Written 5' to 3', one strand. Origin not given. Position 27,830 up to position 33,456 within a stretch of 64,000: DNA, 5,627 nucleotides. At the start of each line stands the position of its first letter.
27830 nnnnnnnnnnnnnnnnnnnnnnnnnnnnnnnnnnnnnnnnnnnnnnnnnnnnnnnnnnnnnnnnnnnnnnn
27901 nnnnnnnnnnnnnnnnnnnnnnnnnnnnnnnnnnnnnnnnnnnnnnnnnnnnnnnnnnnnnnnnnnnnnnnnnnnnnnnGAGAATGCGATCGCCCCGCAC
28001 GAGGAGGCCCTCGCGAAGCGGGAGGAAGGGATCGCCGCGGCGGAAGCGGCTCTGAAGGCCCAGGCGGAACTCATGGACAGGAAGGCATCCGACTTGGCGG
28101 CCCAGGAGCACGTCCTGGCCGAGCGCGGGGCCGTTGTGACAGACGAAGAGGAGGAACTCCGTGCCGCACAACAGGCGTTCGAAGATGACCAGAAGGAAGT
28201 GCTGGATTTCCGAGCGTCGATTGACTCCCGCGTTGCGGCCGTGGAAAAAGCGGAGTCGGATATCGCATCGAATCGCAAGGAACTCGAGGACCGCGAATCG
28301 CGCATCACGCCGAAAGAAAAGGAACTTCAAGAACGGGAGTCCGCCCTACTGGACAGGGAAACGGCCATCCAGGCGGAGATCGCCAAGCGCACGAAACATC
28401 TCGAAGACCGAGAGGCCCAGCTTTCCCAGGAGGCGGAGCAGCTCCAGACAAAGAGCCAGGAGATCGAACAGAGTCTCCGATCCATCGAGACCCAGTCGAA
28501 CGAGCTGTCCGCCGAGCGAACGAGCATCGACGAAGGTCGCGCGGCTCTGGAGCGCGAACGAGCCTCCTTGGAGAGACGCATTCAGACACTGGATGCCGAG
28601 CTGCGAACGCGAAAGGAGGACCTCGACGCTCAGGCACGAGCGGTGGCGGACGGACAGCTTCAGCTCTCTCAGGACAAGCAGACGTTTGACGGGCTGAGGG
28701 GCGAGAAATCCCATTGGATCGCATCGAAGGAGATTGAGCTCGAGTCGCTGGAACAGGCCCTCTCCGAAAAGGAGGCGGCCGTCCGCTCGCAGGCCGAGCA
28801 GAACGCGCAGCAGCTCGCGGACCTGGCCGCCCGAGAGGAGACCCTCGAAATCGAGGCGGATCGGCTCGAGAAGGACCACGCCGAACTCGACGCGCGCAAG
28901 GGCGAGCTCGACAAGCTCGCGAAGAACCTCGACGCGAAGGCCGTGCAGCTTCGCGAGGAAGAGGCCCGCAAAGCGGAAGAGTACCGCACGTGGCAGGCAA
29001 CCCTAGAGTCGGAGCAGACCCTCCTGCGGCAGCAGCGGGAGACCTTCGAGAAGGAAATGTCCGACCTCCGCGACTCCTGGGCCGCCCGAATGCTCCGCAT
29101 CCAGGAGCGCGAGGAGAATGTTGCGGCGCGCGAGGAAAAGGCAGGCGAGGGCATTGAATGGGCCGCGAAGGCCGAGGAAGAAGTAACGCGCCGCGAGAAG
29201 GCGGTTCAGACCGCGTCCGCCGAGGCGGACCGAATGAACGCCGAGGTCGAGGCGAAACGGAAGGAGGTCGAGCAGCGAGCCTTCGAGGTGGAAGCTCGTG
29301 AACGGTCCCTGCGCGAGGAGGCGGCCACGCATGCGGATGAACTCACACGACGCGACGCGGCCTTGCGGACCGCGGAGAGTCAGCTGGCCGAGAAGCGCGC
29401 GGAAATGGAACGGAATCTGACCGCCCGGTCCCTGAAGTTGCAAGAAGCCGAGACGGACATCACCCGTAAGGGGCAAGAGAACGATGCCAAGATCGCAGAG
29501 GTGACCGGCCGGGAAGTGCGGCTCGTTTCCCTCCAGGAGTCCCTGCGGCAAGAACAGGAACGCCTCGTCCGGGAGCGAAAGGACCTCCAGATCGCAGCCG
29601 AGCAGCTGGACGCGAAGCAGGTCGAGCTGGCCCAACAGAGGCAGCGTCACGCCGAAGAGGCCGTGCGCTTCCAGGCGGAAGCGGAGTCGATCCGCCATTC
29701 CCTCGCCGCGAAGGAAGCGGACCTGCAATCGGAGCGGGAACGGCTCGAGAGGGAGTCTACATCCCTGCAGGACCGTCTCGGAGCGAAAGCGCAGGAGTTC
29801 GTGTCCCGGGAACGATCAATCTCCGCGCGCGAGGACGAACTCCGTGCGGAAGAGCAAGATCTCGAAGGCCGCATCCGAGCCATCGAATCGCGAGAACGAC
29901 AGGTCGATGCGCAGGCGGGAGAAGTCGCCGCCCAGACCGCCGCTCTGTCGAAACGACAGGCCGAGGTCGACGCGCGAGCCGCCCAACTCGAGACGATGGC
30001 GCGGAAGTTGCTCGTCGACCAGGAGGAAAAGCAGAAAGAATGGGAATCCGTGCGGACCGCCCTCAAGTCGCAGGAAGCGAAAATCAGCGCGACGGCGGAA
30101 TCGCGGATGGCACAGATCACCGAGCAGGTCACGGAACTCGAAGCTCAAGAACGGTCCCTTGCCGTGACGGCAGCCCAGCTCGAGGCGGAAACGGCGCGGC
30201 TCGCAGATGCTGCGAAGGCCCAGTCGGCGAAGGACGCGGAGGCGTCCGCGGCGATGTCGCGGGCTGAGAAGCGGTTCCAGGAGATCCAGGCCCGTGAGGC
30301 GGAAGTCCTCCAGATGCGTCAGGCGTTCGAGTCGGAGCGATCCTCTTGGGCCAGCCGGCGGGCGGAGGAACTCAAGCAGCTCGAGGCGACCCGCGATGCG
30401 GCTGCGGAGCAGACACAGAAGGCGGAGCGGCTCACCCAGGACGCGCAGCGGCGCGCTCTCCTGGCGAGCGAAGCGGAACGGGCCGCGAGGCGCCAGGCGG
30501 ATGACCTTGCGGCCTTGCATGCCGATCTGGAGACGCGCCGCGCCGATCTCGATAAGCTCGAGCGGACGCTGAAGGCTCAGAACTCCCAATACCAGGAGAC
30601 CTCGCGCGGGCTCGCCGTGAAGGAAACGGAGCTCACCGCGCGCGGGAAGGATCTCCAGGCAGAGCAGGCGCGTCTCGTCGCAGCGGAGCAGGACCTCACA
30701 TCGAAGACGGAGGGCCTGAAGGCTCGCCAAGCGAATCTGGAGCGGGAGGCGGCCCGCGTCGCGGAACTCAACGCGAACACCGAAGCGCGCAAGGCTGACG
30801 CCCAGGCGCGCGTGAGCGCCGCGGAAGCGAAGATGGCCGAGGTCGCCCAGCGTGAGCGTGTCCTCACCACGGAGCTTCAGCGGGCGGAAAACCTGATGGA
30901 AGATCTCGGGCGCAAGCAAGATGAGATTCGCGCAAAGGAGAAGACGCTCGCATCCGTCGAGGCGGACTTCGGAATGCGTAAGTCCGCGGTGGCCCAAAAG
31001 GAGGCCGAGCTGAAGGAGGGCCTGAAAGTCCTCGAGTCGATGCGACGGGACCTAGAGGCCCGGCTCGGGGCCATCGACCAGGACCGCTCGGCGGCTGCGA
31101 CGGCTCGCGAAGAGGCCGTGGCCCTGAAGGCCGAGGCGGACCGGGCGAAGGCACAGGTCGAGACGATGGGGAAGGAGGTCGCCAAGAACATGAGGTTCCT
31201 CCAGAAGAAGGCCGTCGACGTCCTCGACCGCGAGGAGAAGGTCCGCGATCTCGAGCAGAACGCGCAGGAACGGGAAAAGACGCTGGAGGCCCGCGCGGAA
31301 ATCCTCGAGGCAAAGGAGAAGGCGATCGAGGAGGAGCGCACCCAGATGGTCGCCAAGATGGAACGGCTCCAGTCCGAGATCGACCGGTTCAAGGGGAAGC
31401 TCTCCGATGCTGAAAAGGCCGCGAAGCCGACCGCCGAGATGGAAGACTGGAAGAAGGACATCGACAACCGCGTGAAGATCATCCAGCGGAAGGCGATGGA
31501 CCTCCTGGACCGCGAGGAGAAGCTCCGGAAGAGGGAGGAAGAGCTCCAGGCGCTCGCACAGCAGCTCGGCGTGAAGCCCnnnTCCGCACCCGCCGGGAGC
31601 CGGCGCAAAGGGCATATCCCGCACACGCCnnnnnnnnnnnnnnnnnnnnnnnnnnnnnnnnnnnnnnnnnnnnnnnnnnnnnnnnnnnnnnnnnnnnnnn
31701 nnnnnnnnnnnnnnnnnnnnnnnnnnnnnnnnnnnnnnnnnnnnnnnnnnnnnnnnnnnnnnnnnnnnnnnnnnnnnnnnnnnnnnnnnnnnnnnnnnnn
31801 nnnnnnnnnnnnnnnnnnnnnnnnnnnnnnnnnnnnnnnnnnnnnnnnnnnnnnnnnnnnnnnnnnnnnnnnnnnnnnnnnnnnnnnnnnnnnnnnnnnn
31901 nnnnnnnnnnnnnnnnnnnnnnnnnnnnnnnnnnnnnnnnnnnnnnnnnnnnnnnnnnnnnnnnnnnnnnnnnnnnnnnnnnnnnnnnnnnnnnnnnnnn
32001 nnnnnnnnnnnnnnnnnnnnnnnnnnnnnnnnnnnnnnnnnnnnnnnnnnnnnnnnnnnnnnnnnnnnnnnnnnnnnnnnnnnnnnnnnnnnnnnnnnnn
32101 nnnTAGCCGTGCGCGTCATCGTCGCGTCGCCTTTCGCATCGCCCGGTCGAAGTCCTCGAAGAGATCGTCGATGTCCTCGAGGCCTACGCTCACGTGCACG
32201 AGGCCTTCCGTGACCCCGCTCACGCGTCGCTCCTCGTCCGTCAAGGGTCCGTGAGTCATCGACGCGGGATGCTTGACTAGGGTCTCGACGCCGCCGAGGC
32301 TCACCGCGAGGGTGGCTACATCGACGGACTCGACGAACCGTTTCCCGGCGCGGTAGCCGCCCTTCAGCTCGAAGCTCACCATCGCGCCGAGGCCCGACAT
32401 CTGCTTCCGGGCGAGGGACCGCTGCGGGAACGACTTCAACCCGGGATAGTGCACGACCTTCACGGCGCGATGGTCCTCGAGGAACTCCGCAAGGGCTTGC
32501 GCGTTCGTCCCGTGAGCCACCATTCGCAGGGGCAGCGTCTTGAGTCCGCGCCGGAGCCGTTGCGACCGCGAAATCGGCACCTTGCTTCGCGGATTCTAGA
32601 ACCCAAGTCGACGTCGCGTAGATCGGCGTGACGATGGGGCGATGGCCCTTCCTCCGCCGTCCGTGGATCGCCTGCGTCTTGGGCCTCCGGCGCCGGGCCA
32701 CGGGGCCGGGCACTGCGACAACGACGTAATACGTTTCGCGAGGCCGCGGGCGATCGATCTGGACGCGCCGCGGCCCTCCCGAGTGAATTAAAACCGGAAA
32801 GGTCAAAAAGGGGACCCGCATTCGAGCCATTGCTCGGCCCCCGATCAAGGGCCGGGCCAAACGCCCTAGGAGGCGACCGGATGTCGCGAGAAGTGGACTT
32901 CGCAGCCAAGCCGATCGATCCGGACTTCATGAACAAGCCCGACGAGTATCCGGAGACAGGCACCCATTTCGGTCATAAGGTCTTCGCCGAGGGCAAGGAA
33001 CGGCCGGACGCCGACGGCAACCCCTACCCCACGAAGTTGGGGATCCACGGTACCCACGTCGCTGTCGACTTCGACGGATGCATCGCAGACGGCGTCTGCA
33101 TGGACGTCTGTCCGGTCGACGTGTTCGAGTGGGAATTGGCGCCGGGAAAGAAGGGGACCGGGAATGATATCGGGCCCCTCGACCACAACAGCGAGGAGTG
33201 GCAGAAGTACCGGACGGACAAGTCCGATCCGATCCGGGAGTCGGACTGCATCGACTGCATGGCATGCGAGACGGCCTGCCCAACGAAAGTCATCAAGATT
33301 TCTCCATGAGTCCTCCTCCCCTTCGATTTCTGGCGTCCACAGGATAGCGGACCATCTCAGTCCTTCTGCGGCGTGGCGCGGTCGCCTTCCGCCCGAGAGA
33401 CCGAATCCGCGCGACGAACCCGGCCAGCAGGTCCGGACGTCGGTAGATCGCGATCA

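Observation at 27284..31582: Single TM helix followed by about 1317 residues of nearly uninterrupted cytoplasmic coiled coil (potentially about 190-200 nm long)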

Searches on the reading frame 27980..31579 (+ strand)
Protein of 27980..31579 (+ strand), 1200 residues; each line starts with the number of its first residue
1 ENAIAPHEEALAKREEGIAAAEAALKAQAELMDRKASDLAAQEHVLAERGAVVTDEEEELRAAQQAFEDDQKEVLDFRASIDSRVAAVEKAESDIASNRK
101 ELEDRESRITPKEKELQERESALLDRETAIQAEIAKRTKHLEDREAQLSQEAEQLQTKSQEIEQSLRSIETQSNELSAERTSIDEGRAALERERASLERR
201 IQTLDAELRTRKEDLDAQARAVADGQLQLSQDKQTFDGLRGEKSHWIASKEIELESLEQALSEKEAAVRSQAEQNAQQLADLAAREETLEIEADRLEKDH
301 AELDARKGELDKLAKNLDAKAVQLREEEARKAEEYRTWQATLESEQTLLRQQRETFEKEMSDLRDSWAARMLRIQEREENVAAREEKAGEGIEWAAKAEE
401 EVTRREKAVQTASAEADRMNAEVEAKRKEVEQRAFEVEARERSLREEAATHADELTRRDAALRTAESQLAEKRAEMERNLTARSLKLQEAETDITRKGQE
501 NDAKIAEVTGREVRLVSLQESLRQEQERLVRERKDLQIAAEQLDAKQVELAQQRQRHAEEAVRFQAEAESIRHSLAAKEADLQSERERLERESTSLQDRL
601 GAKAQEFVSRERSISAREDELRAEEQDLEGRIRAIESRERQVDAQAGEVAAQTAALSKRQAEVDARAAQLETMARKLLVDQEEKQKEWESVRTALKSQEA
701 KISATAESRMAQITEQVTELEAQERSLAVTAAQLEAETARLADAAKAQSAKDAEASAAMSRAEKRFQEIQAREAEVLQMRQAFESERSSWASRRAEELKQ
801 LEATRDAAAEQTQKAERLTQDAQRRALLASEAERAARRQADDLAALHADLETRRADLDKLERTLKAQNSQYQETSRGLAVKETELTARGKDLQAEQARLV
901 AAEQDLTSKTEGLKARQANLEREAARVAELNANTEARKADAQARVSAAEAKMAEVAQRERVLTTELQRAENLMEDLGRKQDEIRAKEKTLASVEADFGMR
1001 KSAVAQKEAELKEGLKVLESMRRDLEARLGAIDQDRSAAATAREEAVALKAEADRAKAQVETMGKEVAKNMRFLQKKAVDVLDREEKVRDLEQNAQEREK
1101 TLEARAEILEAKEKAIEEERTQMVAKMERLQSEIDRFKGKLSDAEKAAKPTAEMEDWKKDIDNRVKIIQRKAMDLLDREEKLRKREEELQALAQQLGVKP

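Call 70: predict_structure(protein=window:27980-31579:+)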
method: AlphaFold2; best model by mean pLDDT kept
length: 1200 residues; sequences in the alignment: 1
mean_pLDDT: 57.1   pTM: 0.26
mean pLDDT of the five models: 57.1, 56.9, 53.9, 52.6, 52.1
residues with pLDDT >= 90: 0; 70-90: 105; 50-70: 830; < 50: 265
segments of 3 or more residues with pLDDT < 50: 1-5, 49-51, 53-56, 245-252, 379-383, 385-387, 393-403, 412-416, 501-508, 604-608, 610-616, 704-709, 712-716, 720-724, 726-739, 744-759, 784-795, 800-802, 811-813, 866-875, 947-949, 993-997
pLDDT, mean of each block of 10 residues (from residue 1): 47 57 56 51 47 49 56 59 54 53 52 56 61 63 63 59 56 51 56 66 69 69 66 61 45 56 67 67 67 65 63 63 58 59 60 64 58 52 48 48 49 51 61 58 58 57 58 61 57 54 47 53 60 57 54 53 53 56 60 57 52 47 61 53 53 52 53 56 53 51 48 48 48 45 43 44 51 54 45 48 50 50 54 53 58 55 48 45 52 56 52 55 57 54 50 53 59 64 57 46 55 67 66 54 53 53 57 58 63 65 71 79 81 82 65 76 82 81 81 63
secondary structure, 60 per line:
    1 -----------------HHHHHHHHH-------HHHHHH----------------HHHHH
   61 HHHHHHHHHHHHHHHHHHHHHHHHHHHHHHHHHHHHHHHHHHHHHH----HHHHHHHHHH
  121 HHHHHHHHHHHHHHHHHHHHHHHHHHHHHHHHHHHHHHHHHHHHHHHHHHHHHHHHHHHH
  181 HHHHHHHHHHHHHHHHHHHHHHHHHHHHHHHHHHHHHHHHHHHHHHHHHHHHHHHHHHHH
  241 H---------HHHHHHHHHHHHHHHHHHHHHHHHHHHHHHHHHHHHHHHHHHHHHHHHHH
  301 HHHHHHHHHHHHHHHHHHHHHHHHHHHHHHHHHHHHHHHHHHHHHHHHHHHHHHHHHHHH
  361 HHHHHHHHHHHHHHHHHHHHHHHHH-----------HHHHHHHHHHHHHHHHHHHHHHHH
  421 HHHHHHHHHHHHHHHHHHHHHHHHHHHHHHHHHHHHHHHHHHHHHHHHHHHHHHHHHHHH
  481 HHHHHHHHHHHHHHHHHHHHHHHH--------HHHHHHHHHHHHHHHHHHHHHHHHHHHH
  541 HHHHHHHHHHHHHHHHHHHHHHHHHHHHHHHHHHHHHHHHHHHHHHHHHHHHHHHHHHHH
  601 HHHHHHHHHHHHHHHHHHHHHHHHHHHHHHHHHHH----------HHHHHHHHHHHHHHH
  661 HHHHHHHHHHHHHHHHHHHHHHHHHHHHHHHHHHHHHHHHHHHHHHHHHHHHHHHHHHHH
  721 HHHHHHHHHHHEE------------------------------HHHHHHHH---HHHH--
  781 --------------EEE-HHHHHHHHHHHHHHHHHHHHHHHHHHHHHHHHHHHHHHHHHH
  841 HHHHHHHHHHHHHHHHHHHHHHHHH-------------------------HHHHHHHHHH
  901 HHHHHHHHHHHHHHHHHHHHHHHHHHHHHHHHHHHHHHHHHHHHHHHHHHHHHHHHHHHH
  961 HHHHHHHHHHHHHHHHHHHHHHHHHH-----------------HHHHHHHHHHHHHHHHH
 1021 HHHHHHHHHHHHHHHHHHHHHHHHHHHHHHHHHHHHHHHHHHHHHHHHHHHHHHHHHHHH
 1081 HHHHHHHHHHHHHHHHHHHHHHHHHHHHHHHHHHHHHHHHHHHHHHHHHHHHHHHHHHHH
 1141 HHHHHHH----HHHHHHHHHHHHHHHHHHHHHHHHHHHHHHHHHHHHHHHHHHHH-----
elements in order (helices of 4 or more, strands of 3 or more residues): H18-26 H34-39 H56-106 H111-241 H251-385 H397-504 H513-635 H646-731 H764-771 H775-778 E795-797 H799-865 H891-986 H1004-1147 H1152-1195
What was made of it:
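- AlphaFold2 on the single sequence gives low confidence (pLDDT 57) and breaks the tail into 9 long helices (call 70). The AlphaFold2 monomer model breaks the chain into helices of 44-144 aa (call 70). AlphaFold2 confidence is low (call 70).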

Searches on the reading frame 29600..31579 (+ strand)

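Call 15: search_protein_families(library=pfam, proteins=[window:29600-31579:+], max_evalue=10)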
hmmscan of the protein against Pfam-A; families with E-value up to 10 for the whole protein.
window:29600-31579:+ (660 aa): 3 families
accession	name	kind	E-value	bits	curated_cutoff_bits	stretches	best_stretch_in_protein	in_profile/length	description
PF25481.1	Nucleoprot-TPR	-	0.00034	21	27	1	34-104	5-75/80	Nucleoprotein TPR-like domain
PF01823.24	MACPF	-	0.13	12.8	21.5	1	545-632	97-190/214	MAC/Perforin domain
PF24860.1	FdhE_C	-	1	10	27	1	259-318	15-74/82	FdhE, C-terminal domain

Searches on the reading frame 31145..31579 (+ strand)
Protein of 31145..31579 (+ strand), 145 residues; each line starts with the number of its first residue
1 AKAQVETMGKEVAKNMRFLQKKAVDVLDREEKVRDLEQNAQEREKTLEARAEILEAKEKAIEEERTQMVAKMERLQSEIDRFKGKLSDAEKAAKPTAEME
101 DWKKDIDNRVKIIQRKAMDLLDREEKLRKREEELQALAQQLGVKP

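Call 50: find_homologous_proteins(query=window:31145-31579:+, max_evalue=0.001)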
Query seq(145 aa) (145 aa): 7 proteins with E <= 0.001 among 218 candidates.
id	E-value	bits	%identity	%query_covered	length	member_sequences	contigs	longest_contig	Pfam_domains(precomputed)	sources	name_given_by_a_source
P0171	3.2e-43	165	61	99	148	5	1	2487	-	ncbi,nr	ncbi:MAG TPA: hypothetical protein VNA10_04395, partial [Thermoplasmata archaeon]|nr:hypothetical pr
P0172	7.1e-41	157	59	98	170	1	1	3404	-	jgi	-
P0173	6.3e-36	141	55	99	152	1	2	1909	-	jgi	jgi:uncharacterized protein (DUF3084 family)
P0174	3.4e-27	113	50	97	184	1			-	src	-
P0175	2.7e-16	78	80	37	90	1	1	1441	-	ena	-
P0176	4.0e-15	74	49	59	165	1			-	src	-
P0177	1.5e-11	62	49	50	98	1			-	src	-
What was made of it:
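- Tried and rejected: A word-indexed homologue search with the C-terminal 145 aa gave only 7 fragments (call 50).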

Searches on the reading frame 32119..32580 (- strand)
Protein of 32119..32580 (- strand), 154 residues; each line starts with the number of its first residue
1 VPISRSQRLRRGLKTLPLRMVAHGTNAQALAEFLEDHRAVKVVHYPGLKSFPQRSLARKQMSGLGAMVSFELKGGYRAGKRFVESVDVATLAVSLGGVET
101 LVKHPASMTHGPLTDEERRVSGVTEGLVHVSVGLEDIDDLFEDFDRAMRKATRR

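Call 84: search_protein_families(library=pfam, proteins=[window:32119-32580:-], max_evalue=0.001)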
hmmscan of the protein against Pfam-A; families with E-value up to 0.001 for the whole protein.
window:32119-32580:- (154 aa): 1 family
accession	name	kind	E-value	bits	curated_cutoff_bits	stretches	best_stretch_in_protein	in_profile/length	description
PF01053.26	Cys_Met_Meta_PP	-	2e-50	171.9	27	1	7-148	239-380/381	Cys/Met metabolism PLP-dependent enzyme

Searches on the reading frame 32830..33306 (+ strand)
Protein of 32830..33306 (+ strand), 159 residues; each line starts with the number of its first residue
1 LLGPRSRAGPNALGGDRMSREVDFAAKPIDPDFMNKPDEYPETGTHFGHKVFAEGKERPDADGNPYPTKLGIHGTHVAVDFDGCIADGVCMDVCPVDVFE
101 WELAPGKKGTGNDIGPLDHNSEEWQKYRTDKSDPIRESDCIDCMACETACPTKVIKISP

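Call 84: search_protein_families(library=pfam, proteins=[window:32830-33306:+], max_evalue=0.001)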
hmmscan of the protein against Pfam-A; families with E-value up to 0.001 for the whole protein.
window:32830-33306:+ (159 aa): 13 families
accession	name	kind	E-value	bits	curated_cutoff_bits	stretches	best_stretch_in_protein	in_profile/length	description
PF00037.32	Fer4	-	3.6e-11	42.8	21.1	2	135-156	3-24/24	4Fe-4S binding domain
PF12838.12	Fer4_7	-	1.3e-10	42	27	1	134-154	32-52/52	4Fe-4S dicluster domain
PF13237.11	Fer4_10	-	1.8e-08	34.6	25.5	1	77-151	2-53/53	4Fe-4S dicluster domain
PF12837.12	Fer4_6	-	6.3e-07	29.5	25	1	137-155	6-24/24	4Fe-4S binding domain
PF14697.11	Fer4_21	-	7.8e-07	29.6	35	0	135-153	3-55/59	4Fe-4S dicluster domain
PF13187.11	Fer4_9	-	2.4e-06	27.9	27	1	84-155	2-52/52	4Fe-4S dicluster domain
PF12797.12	Fer4_2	-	3.6e-06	27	24.5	0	137-152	7-22/22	4Fe-4S binding domain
PF13534.11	Fer4_17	-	2.6e-05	25.1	22.2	0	136-153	42-59/61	4Fe-4S dicluster domain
PF13183.11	Fer4_8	-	3.3e-05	24.8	27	0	82-154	3-68/68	4Fe-4S dicluster domain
PF12800.12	Fer4_4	-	5.2e-05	23.7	24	0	138-152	2-16/17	4Fe-4S binding domain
PF13484.11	Fer4_16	-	6.2e-05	24.1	30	0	140-156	2-18/66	4Fe-4S double cluster binding domain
PF13746.11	Fer4_18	-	8.5e-05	23.2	27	0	121-154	42-75/114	4Fe-4S dicluster domain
PF12798.12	Fer4_3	-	0.0005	21.1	27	0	140-153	1-14/15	4Fe-4S binding domain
